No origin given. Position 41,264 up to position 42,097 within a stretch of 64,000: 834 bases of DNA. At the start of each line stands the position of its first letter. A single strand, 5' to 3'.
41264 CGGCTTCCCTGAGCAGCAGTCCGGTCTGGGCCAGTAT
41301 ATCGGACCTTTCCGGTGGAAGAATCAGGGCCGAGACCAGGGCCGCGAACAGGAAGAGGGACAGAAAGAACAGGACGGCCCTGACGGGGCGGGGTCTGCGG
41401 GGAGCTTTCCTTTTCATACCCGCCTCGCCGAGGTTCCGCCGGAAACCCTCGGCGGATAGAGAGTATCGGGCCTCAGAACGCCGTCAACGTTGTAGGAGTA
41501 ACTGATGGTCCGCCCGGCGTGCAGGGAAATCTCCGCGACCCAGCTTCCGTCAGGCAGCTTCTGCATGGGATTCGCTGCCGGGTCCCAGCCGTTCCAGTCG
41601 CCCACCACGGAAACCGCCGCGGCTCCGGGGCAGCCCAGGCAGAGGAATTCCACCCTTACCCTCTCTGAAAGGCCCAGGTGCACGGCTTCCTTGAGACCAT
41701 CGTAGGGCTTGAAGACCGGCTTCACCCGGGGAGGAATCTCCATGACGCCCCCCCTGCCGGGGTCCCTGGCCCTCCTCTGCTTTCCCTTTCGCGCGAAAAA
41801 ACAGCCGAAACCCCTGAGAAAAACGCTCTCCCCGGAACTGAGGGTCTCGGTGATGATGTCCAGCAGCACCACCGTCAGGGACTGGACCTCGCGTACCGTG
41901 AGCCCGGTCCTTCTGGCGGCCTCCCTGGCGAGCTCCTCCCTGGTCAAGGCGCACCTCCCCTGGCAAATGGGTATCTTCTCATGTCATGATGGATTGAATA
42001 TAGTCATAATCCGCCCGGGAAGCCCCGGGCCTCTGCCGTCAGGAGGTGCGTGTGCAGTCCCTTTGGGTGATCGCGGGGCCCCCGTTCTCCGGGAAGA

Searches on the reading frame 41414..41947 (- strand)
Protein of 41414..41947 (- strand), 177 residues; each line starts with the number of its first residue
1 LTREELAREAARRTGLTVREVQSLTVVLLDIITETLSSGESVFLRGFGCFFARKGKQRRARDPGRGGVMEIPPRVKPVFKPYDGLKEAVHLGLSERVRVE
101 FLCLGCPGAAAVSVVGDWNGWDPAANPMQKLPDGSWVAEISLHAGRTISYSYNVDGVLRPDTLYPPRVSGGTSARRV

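Call 44: search_protein_families(library=pfam, proteins=[window:41414-41947:-], max_evalue=0.01)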
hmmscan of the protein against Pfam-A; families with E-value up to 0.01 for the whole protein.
window:41414-41947:- (177 aa): 4 families
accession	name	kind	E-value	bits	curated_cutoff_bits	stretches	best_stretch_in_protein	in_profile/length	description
PF00216.26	Bac_DNA_binding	-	1.6e-19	70.3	22.4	1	1-89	1-89/90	Bacterial DNA-binding protein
PF02922.24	CBM_48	-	9.5e-05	23.1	22.4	1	107-156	20-70/83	Carbohydrate-binding module 48 (Isoamylase N-terminal domain)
PF18291.6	HU-HIG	-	0.0016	18.9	26.2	1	1-51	32-82/125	HU domain fused to wHTH, Ig, or Glycine-rich motif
PF16561.11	AMPK1_CBM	-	0.0026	18.4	26.8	1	108-161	10-60/85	Glycogen recognition site of AMP-activated protein kinase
